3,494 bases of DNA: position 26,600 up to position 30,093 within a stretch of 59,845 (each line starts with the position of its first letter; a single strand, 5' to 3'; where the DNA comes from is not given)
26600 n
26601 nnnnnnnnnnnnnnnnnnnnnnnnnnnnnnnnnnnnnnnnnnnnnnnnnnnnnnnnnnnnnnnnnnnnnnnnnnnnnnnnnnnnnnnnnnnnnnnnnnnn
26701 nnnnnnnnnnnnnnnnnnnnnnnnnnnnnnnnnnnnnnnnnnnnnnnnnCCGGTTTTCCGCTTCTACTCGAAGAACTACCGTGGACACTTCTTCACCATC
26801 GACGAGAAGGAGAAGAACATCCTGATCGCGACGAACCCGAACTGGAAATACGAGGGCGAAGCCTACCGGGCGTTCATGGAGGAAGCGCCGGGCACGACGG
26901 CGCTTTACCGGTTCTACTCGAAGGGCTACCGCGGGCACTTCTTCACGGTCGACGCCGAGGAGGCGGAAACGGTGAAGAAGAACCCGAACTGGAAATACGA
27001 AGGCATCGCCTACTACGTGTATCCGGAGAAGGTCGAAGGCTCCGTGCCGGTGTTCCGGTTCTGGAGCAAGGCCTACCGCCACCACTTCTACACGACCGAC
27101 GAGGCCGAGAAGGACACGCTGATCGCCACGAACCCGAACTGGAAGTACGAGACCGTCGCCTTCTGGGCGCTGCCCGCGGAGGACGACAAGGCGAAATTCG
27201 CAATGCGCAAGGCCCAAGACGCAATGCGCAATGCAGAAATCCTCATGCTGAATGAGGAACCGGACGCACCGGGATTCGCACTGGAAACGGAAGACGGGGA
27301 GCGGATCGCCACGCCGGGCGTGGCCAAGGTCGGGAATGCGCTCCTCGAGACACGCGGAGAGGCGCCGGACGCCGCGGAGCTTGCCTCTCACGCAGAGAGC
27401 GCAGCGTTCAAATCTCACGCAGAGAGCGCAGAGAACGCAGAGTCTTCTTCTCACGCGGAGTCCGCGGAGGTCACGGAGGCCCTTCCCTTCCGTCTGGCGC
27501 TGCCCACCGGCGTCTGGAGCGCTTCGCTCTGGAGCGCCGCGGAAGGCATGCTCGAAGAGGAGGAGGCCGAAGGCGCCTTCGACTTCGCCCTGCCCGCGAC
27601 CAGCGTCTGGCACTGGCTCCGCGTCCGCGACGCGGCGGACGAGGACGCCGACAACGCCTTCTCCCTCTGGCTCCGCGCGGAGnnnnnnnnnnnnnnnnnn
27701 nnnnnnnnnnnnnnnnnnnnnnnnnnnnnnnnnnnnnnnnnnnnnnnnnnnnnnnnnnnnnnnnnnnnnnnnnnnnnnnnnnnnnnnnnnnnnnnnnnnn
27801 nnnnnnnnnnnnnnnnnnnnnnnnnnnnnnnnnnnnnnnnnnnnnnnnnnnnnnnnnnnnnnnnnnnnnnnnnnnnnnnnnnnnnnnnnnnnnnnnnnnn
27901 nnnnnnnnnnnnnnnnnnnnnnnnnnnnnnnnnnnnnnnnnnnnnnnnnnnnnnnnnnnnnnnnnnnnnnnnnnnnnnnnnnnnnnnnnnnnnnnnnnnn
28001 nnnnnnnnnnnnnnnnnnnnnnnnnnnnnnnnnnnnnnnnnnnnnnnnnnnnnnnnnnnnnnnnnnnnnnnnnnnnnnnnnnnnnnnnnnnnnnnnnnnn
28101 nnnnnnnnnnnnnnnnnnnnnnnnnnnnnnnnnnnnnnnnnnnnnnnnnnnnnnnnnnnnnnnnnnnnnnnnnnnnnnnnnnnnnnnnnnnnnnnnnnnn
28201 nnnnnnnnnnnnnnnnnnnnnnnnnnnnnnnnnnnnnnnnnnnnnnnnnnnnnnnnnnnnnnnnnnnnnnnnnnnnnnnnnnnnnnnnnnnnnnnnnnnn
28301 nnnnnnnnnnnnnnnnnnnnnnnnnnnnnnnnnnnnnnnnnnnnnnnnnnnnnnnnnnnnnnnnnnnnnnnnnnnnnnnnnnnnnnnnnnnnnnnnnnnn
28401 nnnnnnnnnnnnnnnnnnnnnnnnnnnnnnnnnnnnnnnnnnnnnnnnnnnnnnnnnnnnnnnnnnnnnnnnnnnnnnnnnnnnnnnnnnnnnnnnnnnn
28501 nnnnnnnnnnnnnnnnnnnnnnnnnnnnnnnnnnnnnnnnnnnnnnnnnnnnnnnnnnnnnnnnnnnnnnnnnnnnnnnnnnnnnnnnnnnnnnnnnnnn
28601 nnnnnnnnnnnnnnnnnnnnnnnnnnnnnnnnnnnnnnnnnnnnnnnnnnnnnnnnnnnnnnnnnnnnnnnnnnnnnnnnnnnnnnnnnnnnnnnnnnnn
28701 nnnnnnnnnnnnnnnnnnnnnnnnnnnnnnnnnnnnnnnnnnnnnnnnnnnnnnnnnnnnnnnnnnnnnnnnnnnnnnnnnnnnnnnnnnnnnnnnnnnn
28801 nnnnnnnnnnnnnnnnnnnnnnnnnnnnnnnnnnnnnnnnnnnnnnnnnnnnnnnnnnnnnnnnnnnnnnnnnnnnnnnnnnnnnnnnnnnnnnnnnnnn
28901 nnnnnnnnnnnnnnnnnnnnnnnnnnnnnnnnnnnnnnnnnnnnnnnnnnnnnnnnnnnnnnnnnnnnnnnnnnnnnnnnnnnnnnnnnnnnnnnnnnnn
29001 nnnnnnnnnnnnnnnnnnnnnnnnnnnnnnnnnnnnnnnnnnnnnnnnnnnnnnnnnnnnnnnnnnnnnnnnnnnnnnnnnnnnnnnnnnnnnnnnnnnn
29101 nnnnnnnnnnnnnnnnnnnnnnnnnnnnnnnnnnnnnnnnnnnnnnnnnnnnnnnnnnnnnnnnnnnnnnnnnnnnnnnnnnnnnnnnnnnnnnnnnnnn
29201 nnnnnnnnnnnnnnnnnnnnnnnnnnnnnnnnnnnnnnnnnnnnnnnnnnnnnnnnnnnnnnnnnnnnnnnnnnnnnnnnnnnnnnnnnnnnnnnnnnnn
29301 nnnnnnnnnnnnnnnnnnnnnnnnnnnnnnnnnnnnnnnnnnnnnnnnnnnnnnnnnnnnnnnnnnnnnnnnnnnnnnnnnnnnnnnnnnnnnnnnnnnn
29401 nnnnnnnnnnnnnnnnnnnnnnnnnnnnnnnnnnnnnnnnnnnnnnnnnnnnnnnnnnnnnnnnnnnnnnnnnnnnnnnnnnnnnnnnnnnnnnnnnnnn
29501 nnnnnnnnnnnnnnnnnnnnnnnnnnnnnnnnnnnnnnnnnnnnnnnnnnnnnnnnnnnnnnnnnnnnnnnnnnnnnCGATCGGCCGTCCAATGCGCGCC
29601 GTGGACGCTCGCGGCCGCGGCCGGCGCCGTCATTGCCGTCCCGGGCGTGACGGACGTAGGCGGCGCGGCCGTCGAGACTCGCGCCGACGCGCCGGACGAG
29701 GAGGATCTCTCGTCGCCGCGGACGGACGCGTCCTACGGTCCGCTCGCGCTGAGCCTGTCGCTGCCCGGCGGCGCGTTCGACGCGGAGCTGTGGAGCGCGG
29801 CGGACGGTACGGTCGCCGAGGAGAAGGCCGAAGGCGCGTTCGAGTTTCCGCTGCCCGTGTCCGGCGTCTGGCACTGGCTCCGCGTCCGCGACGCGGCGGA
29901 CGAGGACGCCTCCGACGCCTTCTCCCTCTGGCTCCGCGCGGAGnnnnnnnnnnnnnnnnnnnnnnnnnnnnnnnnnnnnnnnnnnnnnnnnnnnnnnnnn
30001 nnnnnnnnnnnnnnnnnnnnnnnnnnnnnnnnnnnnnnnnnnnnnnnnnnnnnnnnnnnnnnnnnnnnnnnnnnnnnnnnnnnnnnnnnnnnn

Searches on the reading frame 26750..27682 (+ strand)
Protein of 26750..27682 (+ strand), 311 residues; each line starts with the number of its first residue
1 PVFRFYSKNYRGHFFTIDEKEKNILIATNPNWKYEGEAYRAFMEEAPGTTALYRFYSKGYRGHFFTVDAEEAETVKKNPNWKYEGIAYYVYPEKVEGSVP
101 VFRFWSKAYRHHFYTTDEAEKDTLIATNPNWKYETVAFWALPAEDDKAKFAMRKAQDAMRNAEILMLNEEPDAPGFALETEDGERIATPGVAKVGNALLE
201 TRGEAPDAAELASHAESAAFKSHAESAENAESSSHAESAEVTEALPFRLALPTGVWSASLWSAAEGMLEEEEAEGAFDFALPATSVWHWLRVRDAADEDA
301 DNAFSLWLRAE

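Call 76: predict_structure(alignment_id=A4)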
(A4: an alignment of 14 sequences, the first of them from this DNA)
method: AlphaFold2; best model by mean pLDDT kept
length: 311 residues; sequences in the alignment: 14
mean_pLDDT: 84.5   pTM: 0.50
mean pLDDT of the five models: 84.5, 83.2, 83.1, 82.4, 74.8
residues with pLDDT >= 90: 190; 70-90: 62; 50-70: 34; < 50: 25
segments of 3 or more residues with pLDDT < 50: 163-173, 229-239
pLDDT, mean of each block of 10 residues (from residue 1): 89 89 92 92 95 91 92 95 96 93 90 91 92 95 73 59 45 74 87 91 88 66 51 47 87 95 92 96 93 90 92 90
secondary structure, 60 per line:
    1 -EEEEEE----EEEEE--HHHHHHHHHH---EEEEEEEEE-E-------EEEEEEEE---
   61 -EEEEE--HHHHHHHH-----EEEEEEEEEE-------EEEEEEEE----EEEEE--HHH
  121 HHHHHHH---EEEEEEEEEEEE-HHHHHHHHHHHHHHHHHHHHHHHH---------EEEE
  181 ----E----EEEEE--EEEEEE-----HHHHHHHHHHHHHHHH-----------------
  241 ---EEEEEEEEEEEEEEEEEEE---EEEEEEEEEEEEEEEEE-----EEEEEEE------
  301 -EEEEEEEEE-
elements in order: E2-7 E12-16 H19-28 E32-40 E50-57 E62-66 H69-76 E82-91 E99-106 E111-115 H118-127 E131-142 H144-167 E177-180 E190-194 E197-202 H208-223 E244-262 E266-282 E288-294 E302-310

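Call 95: fold_search(model_id=the predicted structure, library=pdb)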
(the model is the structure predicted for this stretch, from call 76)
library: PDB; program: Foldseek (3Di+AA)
matches with E <= 10: 1146; with E <= 0.001: 0
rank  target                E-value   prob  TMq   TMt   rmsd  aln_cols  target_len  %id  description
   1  3th2_T                2.4e-02  0.28  0.15  0.21  18.2       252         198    9  Mg2+ Is Required for Optimal Folding of the Gamma-Carboxyglutamic Acid (Gla) Domains of Vitamin K-Dependent Clotting F (released 2012-08-22)
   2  7ypl                  4.9e-02  0.98  0.18  0.47   6.1        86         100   14  Crystal structure of fibronectin type III domain variant, a VEGFR2-specific antagonist (released 2023-08-16)
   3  5ijd_C                6.1e-02  0.57  0.17  0.34  14.8       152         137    8  The crystal structure of mouse TLR4/MD-2/lipid A complex (released 2016-04-27)
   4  3m7o_B                8.0e-02  0.57  0.14  0.27   7.2        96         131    7  Crystal structure of mouse MD-1 in complex with phosphatidylcholine (released 2010-06-09)
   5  5czk_B                8.0e-02  0.20  0.19  0.11  15.9       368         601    7  Structure of E. coli beta-glucuronidase bound with a novel, potent inhibitor 1-((6,8-dimethyl-2-oxo-1,2-dihydroquinoli (released 2015-10-14)
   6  3s8w_C                8.4e-02  0.84  0.16  0.40   4.6        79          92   13  D2 domain of human IFNAR2 (released 2011-08-31)
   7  5eiq                  8.9e-02  0.51  0.19  0.30  14.9       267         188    9  Human OSCAR ligand-binding domain (released 2015-11-25)
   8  9qwn_A                9.4e-02  0.13  0.17  0.08  23.3       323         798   10  Human UPF1 in complex with the histone stem loop RNA (released 2025-12-03)
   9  4jhz_A                9.4e-02  0.11  0.16  0.10  22.8       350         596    8  Structure of E. coli beta-Glucuronidase bound with a novel, potent inhibitor 2-[4-(1,3-benzodioxol-5-ylmethyl)piperazi (released 2013-08-28)
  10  5n7e_A                9.9e-02  0.69  0.16  0.39   5.6        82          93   11  Crystal structure of the Dbl-homology domain of Bcr-Abl in complex with monobody Mb(Bcr-DH_4). (released 2017-12-27)
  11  5j7k_A                1.0e-01  0.92  0.16  0.47   5.1        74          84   15  Loop grafting onto a highly stable FN3 scaffold (released 2016-08-17)
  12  6hyf_D                1.0e-01  0.90  0.15  0.47   5.5        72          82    8  Crystal structure of the third FNIII domain from rat beta4 integrin, a binding site for periaxin (released 2019-05-08)
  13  5dft_B                1.1e-01  0.89  0.15  0.43   4.3        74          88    7  Structure of the Eleventh Type III Domain from Human Fibronectin (released 2016-09-14)
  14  4hwn                  1.1e-01  0.69  0.15  0.39   4.3        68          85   16  Crystal structure of the second Ig-C2 domain of human Fc-receptor like A (FCRLA), Isoform 9 [NYSGRC-005836] (released 2012-11-21)
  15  4gqz_A                1.1e-01  0.38  0.15  0.26  20.1       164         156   12  Crystal Structure of S.CueP (released 2013-08-14)
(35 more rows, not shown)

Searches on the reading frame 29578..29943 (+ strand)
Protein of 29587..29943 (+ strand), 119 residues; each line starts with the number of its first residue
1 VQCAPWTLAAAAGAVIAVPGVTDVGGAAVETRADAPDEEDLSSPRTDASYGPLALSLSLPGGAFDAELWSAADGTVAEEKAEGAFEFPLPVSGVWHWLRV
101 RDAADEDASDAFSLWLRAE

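Call 7: search_protein_families(library=pfam, proteins=[window:29587-29943:+], max_evalue=10)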
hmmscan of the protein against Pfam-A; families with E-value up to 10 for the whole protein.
seq(119 aa): 0 families

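Call 8: search_protein_families(library=ncbifam, proteins=[window:29587-29943:+], max_evalue=10)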
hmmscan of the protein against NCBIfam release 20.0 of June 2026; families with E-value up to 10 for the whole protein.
seq(119 aa): 0 families

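Call 27: find_related_loci(query=A2, collection=genome_contigs, flank=6000)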
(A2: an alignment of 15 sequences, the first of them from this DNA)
Query A2 (122 aa) in genome_contigs; peptide patterns used: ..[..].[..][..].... (x = any residue, [..] = any of these).
26 stretches matched a pattern; 4 encode a relative of the query (tblastn E <= 1e-3); 3 distinct loci.
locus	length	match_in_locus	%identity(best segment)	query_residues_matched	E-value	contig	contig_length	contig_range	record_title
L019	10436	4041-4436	48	6-121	8e-34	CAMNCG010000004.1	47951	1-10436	MAG: uncultured Verrucomicrobia bacterium isolate SRR873598_bin.104_metaWRAP_v1.3_MAG genome assembly, contig: NODE.971_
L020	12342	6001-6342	50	9-121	1e-28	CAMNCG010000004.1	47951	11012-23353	MAG: uncultured Verrucomicrobia bacterium isolate SRR873598_bin.104_metaWRAP_v1.3_MAG genome assembly, contig: NODE.971_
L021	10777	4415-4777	45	6-121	2e-25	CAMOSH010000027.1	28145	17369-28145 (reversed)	MAG: uncultured Verrucomicrobia bacterium isolate SRR873605_bin.155_metaWRAP_v1.3_MAG genome assembly, contig: NODE_2475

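Call 32: predict_structure(alignment_id=A2)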
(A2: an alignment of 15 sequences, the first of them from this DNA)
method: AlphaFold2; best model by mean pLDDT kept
length: 122 residues; sequences in the alignment: 15
mean_pLDDT: 89.6   pTM: 0.80
mean pLDDT of the five models: 89.6, 88.1, 87.5, 86.0, 84.0
residues with pLDDT >= 90: 87; 70-90: 28; 50-70: 2; < 50: 5
segments of 3 or more residues with pLDDT < 50: 1-5
pLDDT, mean of each block of 10 residues (from residue 1): 58 91 93 95 84 89 94 95 95 95 91 93 94
secondary structure, 60 per line:
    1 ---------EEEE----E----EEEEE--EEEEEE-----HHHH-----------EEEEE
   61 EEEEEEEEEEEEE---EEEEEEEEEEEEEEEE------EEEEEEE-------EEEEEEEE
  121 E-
elements in order: E10-13 E23-27 E30-35 H41-44 E56-73 E77-92 E99-105 E113-121

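Call 36: fold_search(model_id=the predicted structure, library=pdb)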
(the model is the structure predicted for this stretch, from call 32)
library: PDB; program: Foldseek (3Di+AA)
matches with E <= 10: 1139; with E <= 0.001: 0
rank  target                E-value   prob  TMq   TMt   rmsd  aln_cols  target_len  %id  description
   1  6xi2_C                2.0e-02  0.93  0.38  0.11  12.2       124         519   14  Apo form of POMGNT2 (released 2021-04-21)
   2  9n7g_B                4.1e-02  0.99  0.36  0.26   6.3        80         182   19  Crystal structure of S1007A in complex with FN3 (released 2025-12-17)
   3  6cxs_B                4.8e-02  0.95  0.33  0.09   6.2        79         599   14  Crystal Structure of Clostridium perfringens beta-glucuronidase bound with a novel, potent inhibitor 4-(8-(piperazin-1 (released 2019-04-17)
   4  5msy_C                5.1e-02  0.80  0.29  0.10  11.2       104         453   14  Glycoside hydrolase BT_1012 (released 2017-03-22)
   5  4qfu_G                5.1e-02  0.69  0.28  0.09  10.8       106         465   17  Crystal structure of a glycoside hydrolase family 5 (BVU_2644) from Bacteroides vulgatus ATCC 8482 at 1.90 A resolutio (released 2014-07-02)
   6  8ugt                  6.0e-02  0.84  0.33  0.09   8.3       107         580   13  E. eligens beta-glucuronidase bound to UNC10206581-G (released 2024-07-24)
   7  4qfu_J                6.0e-02  0.75  0.28  0.10  10.4       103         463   19  Crystal structure of a glycoside hydrolase family 5 (BVU_2644) from Bacteroides vulgatus ATCC 8482 at 1.90 A resolutio (released 2014-07-02)
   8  9n7g_A                6.3e-02  0.99  0.40  0.29   5.7        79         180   18  Crystal structure of S1007A in complex with FN3 (released 2025-12-17)
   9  4qfu_H                6.3e-02  0.66  0.28  0.09  10.8       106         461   17  Crystal structure of a glycoside hydrolase family 5 (BVU_2644) from Bacteroides vulgatus ATCC 8482 at 1.90 A resolutio (released 2014-07-02)
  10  4qfu_C                6.6e-02  0.72  0.28  0.10  10.5       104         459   19  Crystal structure of a glycoside hydrolase family 5 (BVU_2644) from Bacteroides vulgatus ATCC 8482 at 1.90 A resolutio (released 2014-07-02)
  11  6l7e_A                6.6e-02  0.72  0.36  0.03  10.2       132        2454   11  Toxin Complex TcdA1-TcdB1-TccC2 (released 2020-11-04)
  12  4qfu_E                7.0e-02  0.69  0.28  0.09  10.5       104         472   19  Crystal structure of a glycoside hydrolase family 5 (BVU_2644) from Bacteroides vulgatus ATCC 8482 at 1.90 A resolutio (released 2014-07-02)
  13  5msy_B                7.0e-02  0.14  0.17  0.06  14.2       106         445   10  Glycoside hydrolase BT_1012 (released 2017-03-22)
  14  8geq                  7.4e-02  0.90  0.36  0.09  10.6       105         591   16  E. eligens beta-glucuronidase bound to ceritinib-glucuronide (released 2024-02-14)
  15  4qfu_B                1.0e-01  0.51  0.27  0.09  11.0       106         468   17  Crystal structure of a glycoside hydrolase family 5 (BVU_2644) from Bacteroides vulgatus ATCC 8482 at 1.90 A resolutio (released 2014-07-02)
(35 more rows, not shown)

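Call 44: search_solved_structures(query=A2, max_evalue=10)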
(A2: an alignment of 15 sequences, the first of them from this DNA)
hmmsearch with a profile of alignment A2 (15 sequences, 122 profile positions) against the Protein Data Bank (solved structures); distinct sequences matched with E-value up to 10: 0.

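Call 45: fold_search(model_id=the predicted structure, library=viral)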
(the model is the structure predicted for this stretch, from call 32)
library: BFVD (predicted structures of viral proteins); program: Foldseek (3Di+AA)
matches with E <= 10: 983; with E <= 0.001: 0
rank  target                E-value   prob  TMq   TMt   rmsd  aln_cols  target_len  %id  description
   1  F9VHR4                2.9e-02  0.85  0.32  0.08  15.4       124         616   12  (no name in the UniProt tables at hand)
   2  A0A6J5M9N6            3.2e-02  0.98  0.41  0.29   9.3       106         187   10  Uncharacterized protein [uncultured Caudovirales phage]
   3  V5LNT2                3.4e-02  0.82  0.30  0.06   7.8       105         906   12  (no name in the UniProt tables at hand)
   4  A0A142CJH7            3.6e-02  0.96  0.35  0.29   9.1        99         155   11  (no name in the UniProt tables at hand)
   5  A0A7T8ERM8            3.6e-02  0.91  0.31  0.17  10.8        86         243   16  (no name in the UniProt tables at hand)
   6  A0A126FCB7            4.0e-02  0.82  0.33  0.34  10.9       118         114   12  Uncharacterized protein [Lonomia obliqua multiple nucleopolyhedrovirus]
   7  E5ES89                5.5e-02  0.92  0.31  0.12  12.8       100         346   14  (no name in the UniProt tables at hand)
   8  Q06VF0                5.5e-02  0.69  0.34  0.31   9.2       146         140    8  (no name in the UniProt tables at hand)
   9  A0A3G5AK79            5.5e-02  0.21  0.22  0.09  15.9       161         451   13  RING-type domain-containing protein [Sylvanvirus sp.]
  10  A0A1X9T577            5.8e-02  0.97  0.43  0.18   9.5       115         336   11  Uncharacterized protein [Ranid herpesvirus 3]
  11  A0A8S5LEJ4            6.8e-02  0.92  0.43  0.08  12.4       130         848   11  Uncharacterized protein [Myoviridae sp. ctBDS4]
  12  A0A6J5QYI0            6.8e-02  0.84  0.33  0.19  10.9        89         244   12  Uncharacterized protein [uncultured Caudovirales phage]
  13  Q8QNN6                7.2e-02  0.97  0.37  0.11   5.7        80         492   21  EsV-1-25 [Ectocarpus siliculosus virus 1 (isolate New Zealand/Kaikoura/1988)]
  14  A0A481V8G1            8.0e-02  0.91  0.41  0.34   7.4       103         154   19  Transmembrane domain protein [Halobacterium phage ChaoS9]
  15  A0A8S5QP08            8.4e-02  0.96  0.39  0.28   5.4        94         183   11  Uncharacterized protein [Caudovirales sp. ctSH72]
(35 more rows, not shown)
